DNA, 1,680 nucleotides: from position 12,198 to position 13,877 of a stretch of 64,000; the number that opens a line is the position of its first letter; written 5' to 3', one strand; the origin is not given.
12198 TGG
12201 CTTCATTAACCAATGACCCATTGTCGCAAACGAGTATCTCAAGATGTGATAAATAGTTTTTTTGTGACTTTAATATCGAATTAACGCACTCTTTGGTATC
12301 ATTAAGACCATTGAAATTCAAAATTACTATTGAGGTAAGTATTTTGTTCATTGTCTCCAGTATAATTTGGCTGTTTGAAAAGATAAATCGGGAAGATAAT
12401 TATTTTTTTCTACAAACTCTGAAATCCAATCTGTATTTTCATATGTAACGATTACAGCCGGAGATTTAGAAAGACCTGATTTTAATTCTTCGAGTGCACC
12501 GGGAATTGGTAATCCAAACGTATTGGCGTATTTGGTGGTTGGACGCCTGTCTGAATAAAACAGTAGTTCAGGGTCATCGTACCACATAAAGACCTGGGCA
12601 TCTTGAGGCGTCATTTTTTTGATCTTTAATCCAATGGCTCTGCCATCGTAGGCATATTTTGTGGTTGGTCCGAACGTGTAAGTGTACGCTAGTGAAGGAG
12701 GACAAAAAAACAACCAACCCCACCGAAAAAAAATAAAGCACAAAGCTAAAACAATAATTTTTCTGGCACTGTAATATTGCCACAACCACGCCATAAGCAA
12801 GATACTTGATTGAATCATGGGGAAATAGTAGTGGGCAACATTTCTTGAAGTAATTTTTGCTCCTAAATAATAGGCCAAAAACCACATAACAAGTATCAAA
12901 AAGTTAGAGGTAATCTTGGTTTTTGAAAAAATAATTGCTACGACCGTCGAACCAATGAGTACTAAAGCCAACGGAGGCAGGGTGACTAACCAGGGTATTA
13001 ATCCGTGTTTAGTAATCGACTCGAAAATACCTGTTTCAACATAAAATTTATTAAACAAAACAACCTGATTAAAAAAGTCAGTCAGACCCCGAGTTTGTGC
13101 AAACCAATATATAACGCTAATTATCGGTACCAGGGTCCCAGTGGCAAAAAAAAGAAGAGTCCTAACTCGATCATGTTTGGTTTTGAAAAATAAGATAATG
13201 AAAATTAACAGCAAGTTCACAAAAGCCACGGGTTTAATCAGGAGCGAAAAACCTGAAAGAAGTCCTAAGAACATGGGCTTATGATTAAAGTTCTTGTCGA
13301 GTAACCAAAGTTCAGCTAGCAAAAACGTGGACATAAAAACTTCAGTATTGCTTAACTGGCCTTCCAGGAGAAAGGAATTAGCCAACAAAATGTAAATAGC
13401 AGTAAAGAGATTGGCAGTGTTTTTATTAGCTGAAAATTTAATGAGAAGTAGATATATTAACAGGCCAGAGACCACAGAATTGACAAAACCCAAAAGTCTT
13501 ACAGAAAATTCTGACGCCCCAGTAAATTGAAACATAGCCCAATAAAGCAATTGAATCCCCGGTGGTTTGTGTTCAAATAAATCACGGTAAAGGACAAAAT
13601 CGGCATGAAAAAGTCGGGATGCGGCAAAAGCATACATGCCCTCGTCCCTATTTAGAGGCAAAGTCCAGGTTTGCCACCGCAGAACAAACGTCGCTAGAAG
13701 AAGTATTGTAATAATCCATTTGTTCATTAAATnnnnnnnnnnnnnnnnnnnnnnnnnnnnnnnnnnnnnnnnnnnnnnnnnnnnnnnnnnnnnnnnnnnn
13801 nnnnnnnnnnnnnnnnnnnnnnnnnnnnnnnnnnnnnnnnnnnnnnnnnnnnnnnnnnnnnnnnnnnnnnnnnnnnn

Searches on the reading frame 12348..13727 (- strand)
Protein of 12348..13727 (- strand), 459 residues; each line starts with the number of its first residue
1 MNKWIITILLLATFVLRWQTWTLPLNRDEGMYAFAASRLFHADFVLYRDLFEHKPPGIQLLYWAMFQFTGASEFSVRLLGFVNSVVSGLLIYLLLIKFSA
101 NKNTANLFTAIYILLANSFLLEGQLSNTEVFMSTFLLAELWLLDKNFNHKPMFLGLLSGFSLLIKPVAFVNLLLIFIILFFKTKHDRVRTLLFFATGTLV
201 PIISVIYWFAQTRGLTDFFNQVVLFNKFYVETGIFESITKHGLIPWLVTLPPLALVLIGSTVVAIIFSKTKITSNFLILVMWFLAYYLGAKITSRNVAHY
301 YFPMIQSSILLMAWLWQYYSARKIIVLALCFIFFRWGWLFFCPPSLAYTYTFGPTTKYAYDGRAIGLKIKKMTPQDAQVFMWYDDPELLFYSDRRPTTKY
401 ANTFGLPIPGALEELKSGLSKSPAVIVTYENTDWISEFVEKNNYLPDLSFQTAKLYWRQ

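Call 4: search_protein_families(library=pfam, proteins=[window:12348-13727:-], max_evalue=0.01)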
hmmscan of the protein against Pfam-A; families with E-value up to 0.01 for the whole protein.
window:12348-13727:- (459 aa): 2 families
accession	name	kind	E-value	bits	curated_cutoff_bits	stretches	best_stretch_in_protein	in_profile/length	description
PF13231.12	PMT_2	-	1.5e-10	42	26.1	1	53-208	1-160/160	Dolichyl-phosphate-mannose-protein mannosyltransferase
PF22956.2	VPS15-like_hel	-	0.0055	15.5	27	1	112-206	50-141/610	VPS15-like, helical domain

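Call 5: search_protein_families(library=ncbifam, proteins=[window:12348-13727:-], max_evalue=0.01)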
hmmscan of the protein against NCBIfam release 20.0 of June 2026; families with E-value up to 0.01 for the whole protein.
window:12348-13727:- (459 aa): 0 families

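Call 76: search_solved_structures(query=window:12348-13727:-, max_evalue=1)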
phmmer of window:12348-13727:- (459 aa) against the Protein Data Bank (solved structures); distinct sequences matched with E-value up to 1: 1.
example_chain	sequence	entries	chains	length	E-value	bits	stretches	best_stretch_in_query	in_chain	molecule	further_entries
3s4l_A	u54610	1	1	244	0.017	17.4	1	76-222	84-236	CAS3 Metal dependent phosphohydrolase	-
